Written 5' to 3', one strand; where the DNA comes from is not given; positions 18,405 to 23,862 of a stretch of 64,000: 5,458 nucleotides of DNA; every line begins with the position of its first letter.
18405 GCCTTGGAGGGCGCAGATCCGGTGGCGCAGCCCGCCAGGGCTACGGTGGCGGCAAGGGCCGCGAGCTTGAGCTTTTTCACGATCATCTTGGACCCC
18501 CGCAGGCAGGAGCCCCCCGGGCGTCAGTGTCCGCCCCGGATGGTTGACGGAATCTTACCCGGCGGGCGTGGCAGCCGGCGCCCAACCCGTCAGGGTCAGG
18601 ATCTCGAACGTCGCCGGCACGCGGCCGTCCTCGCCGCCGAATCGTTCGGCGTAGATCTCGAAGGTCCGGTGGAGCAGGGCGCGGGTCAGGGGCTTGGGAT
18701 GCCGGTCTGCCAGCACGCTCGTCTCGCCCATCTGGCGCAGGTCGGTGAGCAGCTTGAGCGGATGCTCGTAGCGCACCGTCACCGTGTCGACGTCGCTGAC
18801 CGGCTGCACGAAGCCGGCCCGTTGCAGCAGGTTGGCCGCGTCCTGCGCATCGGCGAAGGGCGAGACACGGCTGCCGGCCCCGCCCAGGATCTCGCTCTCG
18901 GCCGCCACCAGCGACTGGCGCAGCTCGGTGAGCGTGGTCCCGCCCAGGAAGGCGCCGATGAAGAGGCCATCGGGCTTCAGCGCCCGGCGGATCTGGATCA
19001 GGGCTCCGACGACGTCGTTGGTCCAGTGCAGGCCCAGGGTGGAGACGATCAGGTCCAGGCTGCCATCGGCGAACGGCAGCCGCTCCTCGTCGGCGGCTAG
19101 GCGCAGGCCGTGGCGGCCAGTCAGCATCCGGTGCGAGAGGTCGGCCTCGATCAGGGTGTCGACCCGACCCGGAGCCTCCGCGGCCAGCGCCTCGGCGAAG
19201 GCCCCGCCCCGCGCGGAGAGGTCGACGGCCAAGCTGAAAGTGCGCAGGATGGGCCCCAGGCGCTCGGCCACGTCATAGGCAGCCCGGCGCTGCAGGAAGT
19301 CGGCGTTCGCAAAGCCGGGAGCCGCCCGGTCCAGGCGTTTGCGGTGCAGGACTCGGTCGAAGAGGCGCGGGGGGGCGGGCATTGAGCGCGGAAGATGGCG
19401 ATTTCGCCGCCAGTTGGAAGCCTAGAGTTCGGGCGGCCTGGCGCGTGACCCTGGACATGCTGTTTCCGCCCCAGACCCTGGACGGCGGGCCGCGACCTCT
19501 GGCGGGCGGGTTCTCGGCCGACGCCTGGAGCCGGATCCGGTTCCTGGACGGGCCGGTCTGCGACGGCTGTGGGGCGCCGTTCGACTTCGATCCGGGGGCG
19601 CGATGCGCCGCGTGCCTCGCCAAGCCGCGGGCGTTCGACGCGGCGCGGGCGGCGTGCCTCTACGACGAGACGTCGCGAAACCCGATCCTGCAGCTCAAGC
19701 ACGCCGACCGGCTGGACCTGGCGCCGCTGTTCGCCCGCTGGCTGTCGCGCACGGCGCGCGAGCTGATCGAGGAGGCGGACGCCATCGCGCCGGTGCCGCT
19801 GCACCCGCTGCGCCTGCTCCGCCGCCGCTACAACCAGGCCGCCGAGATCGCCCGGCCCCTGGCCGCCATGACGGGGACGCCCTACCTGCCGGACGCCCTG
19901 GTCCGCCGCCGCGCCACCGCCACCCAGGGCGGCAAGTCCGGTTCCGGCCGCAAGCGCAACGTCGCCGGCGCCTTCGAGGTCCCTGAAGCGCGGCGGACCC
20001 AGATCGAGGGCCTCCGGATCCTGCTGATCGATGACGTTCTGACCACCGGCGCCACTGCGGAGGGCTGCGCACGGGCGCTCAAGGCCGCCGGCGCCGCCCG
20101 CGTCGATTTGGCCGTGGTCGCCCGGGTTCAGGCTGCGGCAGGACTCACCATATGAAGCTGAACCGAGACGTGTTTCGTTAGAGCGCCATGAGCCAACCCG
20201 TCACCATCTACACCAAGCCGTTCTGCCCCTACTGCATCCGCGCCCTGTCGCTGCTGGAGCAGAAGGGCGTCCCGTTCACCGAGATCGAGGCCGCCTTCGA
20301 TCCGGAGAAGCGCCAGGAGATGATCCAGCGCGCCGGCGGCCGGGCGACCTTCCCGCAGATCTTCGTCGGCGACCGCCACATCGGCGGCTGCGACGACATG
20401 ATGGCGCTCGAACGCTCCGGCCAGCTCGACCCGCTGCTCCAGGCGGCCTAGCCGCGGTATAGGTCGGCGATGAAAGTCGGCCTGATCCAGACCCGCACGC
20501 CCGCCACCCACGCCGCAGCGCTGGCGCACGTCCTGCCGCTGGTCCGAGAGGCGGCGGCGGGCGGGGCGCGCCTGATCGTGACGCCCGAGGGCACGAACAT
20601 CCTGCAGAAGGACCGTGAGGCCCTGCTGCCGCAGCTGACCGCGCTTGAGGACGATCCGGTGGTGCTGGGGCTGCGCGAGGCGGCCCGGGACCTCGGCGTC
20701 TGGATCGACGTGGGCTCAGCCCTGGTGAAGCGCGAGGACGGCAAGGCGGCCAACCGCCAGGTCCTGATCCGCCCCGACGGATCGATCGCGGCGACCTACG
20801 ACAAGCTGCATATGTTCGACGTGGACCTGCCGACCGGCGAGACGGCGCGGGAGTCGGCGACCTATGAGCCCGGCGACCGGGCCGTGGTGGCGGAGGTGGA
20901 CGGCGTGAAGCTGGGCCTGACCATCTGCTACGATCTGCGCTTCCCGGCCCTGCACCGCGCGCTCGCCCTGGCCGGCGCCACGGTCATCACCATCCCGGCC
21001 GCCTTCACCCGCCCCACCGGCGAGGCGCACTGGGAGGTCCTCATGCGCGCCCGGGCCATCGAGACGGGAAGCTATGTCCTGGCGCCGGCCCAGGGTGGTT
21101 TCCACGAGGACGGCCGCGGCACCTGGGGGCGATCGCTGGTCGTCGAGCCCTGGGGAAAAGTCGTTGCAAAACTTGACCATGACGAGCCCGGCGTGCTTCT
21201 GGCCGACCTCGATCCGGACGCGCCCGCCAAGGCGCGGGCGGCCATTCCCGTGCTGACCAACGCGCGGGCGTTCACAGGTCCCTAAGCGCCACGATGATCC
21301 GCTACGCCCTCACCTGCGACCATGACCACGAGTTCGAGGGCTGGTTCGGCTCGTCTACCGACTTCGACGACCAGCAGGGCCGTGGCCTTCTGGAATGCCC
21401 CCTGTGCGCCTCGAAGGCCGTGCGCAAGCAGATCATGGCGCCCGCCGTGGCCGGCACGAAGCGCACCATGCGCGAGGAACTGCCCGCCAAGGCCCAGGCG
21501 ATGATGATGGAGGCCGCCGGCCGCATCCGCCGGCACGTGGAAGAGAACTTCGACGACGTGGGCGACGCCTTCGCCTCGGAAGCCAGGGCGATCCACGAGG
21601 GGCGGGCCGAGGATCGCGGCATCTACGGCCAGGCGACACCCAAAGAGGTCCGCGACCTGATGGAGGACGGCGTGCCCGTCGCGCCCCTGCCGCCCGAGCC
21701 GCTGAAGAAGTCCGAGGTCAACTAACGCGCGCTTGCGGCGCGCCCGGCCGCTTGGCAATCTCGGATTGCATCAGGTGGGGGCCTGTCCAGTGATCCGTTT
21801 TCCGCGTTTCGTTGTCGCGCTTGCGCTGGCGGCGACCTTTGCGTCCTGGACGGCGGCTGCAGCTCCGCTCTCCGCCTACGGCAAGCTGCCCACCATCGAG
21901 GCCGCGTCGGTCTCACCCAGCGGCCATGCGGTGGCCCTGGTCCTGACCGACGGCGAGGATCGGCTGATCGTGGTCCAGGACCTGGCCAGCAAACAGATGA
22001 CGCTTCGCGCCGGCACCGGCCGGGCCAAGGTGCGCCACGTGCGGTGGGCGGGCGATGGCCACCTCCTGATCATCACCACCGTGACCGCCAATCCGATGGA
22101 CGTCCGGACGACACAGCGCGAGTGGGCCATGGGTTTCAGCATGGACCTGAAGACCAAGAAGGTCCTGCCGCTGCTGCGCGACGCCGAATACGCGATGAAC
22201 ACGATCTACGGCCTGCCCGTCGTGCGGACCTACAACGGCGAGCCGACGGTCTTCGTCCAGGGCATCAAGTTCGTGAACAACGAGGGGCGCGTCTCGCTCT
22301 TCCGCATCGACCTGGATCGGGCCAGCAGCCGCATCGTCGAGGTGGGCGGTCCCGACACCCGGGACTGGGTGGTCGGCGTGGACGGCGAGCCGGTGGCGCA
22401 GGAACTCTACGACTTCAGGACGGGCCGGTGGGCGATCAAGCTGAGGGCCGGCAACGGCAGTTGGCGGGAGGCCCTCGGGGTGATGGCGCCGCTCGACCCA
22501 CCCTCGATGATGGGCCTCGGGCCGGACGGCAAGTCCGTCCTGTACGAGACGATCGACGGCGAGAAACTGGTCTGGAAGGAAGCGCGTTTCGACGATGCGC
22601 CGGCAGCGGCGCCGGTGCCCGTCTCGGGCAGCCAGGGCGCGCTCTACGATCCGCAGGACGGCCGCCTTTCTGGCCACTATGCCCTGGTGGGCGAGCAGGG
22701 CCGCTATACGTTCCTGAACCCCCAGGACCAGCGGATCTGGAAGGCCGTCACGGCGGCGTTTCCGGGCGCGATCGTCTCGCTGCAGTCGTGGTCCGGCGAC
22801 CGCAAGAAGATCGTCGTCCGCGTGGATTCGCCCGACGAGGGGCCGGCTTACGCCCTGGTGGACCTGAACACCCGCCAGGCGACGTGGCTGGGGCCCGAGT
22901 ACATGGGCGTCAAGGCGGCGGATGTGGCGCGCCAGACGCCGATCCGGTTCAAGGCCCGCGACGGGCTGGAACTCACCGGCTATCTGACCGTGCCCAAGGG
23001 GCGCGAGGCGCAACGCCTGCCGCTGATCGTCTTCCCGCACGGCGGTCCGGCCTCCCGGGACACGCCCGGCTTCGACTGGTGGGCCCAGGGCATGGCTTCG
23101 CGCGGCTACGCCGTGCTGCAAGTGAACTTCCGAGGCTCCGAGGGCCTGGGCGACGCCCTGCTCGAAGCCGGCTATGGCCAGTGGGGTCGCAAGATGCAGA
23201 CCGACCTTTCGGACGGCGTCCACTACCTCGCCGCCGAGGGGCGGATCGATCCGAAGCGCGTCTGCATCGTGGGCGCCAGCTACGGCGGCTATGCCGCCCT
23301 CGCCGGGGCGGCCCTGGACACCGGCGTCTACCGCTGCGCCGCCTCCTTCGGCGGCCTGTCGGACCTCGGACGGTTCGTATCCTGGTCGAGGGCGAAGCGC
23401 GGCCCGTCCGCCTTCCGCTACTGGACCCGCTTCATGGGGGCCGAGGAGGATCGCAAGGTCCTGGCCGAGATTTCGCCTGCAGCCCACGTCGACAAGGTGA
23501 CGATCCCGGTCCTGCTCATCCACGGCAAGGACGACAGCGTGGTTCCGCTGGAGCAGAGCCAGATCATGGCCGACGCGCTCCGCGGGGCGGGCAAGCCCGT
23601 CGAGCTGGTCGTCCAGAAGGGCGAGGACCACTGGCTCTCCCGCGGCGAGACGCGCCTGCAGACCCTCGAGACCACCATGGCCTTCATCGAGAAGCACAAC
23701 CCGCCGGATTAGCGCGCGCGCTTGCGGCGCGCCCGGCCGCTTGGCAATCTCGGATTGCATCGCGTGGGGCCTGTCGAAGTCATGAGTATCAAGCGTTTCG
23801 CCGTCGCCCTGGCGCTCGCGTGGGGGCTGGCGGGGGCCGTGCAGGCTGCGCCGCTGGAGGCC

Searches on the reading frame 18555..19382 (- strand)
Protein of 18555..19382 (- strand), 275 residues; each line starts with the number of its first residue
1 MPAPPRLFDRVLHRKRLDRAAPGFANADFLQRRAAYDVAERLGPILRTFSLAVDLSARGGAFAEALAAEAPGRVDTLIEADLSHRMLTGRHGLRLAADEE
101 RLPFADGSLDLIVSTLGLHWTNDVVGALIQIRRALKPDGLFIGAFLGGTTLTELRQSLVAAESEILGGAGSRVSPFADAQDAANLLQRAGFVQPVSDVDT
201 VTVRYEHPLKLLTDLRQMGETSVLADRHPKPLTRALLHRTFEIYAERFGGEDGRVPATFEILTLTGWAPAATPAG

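Call 54: search_protein_families(library=pfam, proteins=[window:18555-19382:-], max_evalue=0.00001)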
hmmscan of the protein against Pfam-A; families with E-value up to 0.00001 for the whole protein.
window:18555-19382:- (275 aa): 3 families
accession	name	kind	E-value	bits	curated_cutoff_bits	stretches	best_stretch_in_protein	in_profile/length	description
PF08241.18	Methyltransf_11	-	7.2e-13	49.4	21.2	1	54-142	2-94/95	Methyltransferase domain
PF13649.12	Methyltransf_25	-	7.8e-07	30.1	27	1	54-139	3-97/97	Methyltransferase domain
PF13489.12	Methyltransf_23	-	2.5e-06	27.7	27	1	32-191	7-159/164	Methyltransferase domain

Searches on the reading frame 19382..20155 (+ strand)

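Call 54: search_protein_families(library=pfam, proteins=[window:19382-20155:+], max_evalue=0.00001)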
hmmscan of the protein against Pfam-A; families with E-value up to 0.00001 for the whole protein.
window:19382-20155:+ (257 aa): 1 family
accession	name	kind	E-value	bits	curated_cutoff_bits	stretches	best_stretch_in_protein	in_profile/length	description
PF00156.33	Pribosyltran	-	6.5e-08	32.5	26.3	1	192-250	79-127/158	Phosphoribosyl transferase domain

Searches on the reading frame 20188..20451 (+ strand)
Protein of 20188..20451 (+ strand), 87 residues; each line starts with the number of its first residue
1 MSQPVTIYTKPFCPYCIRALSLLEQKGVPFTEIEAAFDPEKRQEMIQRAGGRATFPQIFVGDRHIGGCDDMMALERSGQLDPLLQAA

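Call 54: search_protein_families(library=pfam, proteins=[window:20188-20451:+], max_evalue=0.00001)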
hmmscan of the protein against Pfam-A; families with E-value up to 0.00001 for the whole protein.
window:20188-20451:+ (87 aa): 3 families
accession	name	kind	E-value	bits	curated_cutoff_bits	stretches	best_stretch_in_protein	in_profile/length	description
PF00462.30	Glutaredoxin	-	3.2e-22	78.9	22.9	1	5-65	1-60/60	Glutaredoxin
PF13409.12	GST_N_2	-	3.2e-06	28.1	25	1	12-67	1-59/70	Glutathione S-transferase, N-terminal domain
PF13417.12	GST_N_3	-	7.9e-06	26.6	22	1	8-67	2-59/75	Glutathione S-transferase, N-terminal domain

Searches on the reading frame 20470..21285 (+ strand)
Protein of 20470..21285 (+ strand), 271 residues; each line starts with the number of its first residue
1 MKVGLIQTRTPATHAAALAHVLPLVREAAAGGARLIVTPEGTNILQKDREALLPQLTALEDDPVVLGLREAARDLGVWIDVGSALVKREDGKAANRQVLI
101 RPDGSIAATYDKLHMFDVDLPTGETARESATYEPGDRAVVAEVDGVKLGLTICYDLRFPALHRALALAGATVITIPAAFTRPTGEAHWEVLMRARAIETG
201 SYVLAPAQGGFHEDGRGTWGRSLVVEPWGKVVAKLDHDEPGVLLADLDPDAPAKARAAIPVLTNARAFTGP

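Call 54: search_protein_families(library=pfam, proteins=[window:20470-21285:+], max_evalue=0.00001)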
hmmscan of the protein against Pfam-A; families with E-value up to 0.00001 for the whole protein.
window:20470-21285:+ (271 aa): 1 family
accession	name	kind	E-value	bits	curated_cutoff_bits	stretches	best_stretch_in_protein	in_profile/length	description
PF00795.27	CN_hydrolase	-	8.5e-55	186.3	23.2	1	2-251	1-250/256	Carbon-nitrogen hydrolase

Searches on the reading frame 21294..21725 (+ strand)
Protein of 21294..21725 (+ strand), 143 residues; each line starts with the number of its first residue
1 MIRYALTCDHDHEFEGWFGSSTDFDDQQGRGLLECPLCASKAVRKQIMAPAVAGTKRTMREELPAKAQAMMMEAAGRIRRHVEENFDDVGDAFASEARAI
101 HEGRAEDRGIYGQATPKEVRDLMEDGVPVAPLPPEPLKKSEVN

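Call 54: search_protein_families(library=pfam, proteins=[window:21294-21725:+], max_evalue=0.00001)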
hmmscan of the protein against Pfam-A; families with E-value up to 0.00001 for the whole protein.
window:21294-21725:+ (143 aa): 1 family
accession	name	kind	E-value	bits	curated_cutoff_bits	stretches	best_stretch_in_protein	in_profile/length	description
PF06676.16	DUF1178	-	4.9e-51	173.4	31.6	1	1-134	1-144/147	Protein of unknown function (DUF1178)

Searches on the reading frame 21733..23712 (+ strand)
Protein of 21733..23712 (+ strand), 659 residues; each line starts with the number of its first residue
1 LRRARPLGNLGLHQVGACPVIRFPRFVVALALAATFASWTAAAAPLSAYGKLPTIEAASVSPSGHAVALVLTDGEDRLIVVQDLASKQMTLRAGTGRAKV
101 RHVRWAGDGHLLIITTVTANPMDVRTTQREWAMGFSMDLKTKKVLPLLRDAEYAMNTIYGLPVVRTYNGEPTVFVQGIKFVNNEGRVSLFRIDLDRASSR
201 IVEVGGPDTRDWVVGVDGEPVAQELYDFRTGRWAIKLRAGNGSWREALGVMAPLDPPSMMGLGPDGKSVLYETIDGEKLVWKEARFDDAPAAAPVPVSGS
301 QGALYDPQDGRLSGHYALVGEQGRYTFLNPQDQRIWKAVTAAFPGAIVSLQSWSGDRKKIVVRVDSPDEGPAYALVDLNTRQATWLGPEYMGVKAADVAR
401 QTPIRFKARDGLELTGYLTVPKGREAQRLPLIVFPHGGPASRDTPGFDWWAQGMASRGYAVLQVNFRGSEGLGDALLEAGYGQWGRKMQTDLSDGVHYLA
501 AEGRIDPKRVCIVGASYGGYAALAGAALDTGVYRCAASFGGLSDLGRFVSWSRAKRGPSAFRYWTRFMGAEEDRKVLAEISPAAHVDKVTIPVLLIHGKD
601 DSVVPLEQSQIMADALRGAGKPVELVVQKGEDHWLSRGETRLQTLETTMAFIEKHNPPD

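Call 54: search_protein_families(library=pfam, proteins=[window:21733-23712:+], max_evalue=0.00001)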
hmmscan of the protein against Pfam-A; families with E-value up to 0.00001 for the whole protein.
window:21733-23712:+ (659 aa): 9 families
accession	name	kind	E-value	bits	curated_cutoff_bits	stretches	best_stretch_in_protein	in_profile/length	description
PF00326.27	Peptidase_S9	-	2.9e-45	154.8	22.6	1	446-655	2-209/213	Prolyl oligopeptidase family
PF20434.5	BD-FAE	-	1.6e-14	54.3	26.8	1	420-616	5-215/215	BD-FAE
PF02129.25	Peptidase_S15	-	2.8e-12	47.3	23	1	410-545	1-132/262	X-Pro dipeptidyl-peptidase (S15 family)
PF05448.18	AXE1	-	1.5e-09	37.6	21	1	403-605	58-278/321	Acetyl xylan esterase (AXE1)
PF01738.24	DLH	-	2.6e-08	34.1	21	1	486-633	75-186/217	Dienelactone hydrolase family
PF12697.13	Abhydrolase_6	-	1.5e-07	32.8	26.3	1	432-635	1-206/217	Alpha/beta hydrolase family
PF12146.15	Hydrolase_4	-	1.3e-06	28.3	27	0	584-623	185-224/239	Serine aminopeptidase, S33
PF02230.22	Abhydrolase_2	-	3.8e-06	27.3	23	0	585-636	149-202/217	Phospholipase/Carboxylesterase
PF00561.26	Abhydrolase_1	-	4.6e-06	26.9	25.8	0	430-530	1-91/245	alpha/beta hydrolase fold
